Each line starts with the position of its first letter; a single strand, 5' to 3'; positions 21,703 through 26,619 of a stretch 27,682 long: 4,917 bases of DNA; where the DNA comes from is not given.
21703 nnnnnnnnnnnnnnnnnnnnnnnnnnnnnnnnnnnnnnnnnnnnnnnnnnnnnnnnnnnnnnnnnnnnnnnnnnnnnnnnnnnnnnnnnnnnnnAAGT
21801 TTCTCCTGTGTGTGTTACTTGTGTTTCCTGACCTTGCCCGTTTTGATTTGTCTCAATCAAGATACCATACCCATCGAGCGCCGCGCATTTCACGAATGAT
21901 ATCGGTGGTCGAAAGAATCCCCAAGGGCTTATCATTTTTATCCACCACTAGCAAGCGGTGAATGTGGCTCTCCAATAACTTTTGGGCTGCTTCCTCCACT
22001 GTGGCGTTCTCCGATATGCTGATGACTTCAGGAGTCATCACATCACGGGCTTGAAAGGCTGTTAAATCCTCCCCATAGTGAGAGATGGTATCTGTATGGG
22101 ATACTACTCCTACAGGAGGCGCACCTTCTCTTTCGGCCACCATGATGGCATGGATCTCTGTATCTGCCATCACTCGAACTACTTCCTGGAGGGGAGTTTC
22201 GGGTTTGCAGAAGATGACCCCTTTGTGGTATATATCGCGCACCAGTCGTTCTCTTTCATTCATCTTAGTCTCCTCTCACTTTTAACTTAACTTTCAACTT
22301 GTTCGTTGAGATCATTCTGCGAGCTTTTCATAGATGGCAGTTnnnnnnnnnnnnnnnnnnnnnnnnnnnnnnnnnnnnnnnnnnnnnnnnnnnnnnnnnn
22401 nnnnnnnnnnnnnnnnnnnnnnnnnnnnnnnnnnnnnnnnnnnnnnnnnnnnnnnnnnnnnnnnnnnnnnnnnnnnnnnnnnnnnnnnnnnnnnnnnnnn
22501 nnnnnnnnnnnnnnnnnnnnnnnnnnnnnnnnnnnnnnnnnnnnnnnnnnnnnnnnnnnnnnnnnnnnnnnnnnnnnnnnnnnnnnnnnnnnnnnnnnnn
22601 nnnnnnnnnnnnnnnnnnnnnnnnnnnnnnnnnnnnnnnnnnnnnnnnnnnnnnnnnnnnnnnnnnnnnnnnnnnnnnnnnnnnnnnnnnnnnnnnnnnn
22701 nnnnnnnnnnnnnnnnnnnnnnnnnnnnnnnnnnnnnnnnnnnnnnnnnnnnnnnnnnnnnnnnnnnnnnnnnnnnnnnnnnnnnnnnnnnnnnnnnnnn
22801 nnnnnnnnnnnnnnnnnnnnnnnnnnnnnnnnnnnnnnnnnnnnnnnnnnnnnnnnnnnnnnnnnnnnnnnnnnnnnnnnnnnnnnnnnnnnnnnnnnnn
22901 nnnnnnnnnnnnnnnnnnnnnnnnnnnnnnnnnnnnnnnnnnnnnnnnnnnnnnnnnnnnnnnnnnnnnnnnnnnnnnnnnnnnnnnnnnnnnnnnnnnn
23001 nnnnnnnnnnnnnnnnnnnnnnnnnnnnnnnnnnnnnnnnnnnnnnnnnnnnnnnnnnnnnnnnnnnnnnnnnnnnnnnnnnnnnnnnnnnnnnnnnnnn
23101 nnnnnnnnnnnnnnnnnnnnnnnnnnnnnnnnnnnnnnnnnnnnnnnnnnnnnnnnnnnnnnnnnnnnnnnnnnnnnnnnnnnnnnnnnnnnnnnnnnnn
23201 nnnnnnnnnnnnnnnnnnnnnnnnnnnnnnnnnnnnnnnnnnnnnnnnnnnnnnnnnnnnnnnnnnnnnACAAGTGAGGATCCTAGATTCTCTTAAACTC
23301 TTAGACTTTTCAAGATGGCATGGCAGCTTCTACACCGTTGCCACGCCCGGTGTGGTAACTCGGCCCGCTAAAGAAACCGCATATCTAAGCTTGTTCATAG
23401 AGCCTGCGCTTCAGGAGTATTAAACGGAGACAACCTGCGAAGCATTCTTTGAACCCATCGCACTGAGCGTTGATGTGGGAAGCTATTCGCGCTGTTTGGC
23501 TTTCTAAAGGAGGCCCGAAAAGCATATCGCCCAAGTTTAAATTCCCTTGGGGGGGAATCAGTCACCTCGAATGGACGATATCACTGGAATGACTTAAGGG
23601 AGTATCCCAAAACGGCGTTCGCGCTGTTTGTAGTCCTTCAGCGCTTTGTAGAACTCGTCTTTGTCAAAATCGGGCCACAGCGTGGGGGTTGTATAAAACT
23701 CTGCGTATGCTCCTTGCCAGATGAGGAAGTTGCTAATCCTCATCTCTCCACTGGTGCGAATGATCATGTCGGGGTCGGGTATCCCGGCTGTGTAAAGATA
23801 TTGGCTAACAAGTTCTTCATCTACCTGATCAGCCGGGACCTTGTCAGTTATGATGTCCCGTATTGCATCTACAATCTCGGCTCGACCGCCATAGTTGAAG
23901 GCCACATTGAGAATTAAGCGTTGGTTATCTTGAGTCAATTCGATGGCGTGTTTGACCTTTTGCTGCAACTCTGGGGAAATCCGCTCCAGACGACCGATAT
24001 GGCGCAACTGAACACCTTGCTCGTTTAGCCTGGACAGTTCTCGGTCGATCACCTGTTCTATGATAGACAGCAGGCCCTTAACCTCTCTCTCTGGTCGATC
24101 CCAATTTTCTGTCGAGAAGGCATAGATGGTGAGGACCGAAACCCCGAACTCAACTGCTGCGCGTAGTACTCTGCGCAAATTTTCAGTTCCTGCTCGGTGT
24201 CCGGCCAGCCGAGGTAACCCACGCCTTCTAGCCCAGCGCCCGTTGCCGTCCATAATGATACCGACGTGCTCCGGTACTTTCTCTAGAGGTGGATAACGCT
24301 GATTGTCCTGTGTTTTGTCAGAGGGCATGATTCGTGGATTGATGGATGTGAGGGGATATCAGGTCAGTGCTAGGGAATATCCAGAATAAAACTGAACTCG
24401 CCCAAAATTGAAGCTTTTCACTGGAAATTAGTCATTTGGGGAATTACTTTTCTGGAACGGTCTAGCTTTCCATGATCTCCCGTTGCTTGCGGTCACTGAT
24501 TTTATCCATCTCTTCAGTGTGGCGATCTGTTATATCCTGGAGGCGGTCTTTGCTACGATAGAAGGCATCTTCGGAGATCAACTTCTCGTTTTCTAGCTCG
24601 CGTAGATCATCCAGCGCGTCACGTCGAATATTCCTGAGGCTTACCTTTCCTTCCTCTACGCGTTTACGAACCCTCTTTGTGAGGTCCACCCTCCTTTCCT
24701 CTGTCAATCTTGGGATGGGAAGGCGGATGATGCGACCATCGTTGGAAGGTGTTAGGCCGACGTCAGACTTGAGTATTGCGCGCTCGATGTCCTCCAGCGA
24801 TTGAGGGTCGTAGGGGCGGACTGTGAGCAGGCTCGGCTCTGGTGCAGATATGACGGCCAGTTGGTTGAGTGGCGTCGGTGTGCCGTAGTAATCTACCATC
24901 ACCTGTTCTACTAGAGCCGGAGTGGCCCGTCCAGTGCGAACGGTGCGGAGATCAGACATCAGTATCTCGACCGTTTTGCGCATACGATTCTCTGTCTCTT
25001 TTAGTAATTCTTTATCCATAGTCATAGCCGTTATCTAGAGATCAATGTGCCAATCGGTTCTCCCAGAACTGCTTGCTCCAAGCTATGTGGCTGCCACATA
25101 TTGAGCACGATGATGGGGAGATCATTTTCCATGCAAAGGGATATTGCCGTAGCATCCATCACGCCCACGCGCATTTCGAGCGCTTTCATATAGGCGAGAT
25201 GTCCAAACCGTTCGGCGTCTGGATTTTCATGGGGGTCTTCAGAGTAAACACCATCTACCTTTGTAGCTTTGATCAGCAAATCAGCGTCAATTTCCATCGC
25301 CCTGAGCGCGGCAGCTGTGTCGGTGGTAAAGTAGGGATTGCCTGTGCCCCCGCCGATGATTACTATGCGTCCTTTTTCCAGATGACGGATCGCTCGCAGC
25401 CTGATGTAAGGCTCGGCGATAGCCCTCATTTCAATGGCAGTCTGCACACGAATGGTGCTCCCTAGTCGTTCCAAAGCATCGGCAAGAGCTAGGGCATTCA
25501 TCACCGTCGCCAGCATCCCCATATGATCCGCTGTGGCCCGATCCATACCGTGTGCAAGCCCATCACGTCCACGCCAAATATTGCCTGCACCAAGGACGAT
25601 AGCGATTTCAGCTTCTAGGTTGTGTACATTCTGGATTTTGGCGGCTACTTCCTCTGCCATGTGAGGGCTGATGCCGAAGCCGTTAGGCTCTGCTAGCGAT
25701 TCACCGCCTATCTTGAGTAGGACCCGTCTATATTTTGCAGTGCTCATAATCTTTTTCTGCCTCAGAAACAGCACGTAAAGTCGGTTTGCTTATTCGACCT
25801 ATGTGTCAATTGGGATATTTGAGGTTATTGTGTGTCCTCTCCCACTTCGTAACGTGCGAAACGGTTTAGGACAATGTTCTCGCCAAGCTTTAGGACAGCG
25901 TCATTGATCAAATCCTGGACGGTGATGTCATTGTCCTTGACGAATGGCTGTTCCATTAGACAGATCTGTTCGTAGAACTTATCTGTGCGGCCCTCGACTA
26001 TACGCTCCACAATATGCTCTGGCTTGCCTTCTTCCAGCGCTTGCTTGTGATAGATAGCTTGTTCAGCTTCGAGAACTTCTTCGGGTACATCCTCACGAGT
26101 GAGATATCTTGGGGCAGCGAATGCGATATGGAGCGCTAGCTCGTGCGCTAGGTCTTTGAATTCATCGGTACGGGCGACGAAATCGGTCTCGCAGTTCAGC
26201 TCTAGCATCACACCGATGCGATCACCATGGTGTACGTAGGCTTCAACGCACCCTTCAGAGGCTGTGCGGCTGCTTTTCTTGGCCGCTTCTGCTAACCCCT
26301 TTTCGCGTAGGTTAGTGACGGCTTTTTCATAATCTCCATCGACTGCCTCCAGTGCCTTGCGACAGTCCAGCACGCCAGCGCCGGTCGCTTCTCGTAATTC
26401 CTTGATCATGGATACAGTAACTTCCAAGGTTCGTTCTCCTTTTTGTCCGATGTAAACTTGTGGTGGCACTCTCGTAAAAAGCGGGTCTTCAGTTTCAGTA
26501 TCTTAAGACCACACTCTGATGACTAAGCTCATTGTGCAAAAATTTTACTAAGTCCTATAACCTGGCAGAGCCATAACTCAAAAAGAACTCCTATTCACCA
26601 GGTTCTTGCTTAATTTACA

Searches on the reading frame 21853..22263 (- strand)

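Call 6: search_protein_families(library=pfam, proteins=[window:21853-22263:-])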
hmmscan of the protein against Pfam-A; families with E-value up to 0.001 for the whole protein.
window:21853-22263:- (136 aa): 1 family
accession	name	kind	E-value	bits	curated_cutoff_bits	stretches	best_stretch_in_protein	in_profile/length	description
PF00571.33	CBS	-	9.1e-28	96.8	24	2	72-127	1-56/57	CBS domain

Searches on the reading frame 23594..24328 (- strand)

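Call 6: search_protein_families(library=pfam, proteins=[window:23594-24328:-])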
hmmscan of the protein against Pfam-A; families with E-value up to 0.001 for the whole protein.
window:23594-24328:- (244 aa): 1 family
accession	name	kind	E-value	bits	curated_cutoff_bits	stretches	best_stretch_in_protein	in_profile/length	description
PF01255.24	Prenyltransf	-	8.5e-87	290.7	27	1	25-241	1-219/219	Putative undecaprenyl diphosphate synthase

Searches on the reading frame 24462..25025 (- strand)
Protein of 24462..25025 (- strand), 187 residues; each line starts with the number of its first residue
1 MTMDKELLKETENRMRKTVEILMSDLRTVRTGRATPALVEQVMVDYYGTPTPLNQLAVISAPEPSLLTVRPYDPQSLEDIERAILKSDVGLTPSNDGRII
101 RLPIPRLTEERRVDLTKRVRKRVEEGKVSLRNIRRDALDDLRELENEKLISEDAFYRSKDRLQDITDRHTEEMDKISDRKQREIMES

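Call 6: search_protein_families(library=pfam, proteins=[window:24462-25025:-])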
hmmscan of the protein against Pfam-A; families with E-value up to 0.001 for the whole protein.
window:24462-25025:- (187 aa): 1 family
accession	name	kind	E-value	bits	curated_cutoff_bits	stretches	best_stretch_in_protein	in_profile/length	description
PF01765.24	RRF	-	3.1e-60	203.2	29.7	1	24-185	3-164/164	Ribosome recycling factor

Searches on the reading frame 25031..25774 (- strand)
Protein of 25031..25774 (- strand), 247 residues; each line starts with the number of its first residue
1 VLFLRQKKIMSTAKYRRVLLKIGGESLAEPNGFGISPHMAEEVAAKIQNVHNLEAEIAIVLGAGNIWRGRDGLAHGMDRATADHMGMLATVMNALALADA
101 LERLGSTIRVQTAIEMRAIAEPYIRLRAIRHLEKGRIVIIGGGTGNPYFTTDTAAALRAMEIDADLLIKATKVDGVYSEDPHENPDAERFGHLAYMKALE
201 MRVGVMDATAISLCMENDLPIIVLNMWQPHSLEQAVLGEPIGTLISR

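Call 6: search_protein_families(library=pfam, proteins=[window:25031-25774:-])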
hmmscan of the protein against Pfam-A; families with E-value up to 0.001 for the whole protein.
window:25031-25774:- (247 aa): 1 family
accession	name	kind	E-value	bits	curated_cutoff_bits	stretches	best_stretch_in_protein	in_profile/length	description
PF00696.33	AA_kinase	-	1.2e-33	117.3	24.9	1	17-225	2-234/234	Amino acid kinase family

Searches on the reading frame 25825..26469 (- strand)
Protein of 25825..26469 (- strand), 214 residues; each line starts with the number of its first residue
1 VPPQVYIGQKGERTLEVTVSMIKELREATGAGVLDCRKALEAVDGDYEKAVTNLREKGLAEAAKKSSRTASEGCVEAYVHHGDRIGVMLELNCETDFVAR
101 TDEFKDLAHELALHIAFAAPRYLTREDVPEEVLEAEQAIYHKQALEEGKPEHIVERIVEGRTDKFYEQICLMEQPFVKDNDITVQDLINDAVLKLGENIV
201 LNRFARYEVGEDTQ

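Call 6: search_protein_families(library=pfam, proteins=[window:25825-26469:-])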
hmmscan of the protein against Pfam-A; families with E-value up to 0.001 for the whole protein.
window:25825-26469:- (214 aa): 3 families
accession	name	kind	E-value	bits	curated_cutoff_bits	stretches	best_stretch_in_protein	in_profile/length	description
PF00889.24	EF_TS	-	9.1e-42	143.4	27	1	41-211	50-204/204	Elongation factor TS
PF25025.1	EF-Ts_N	-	0.00017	21.9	33.2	1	16-57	11-53/60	Elongation factor Ts, mitochondrial, N-terminal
PF22566.2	UBA_8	-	0.00017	21.7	26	1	21-52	6-37/46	UBA-like domain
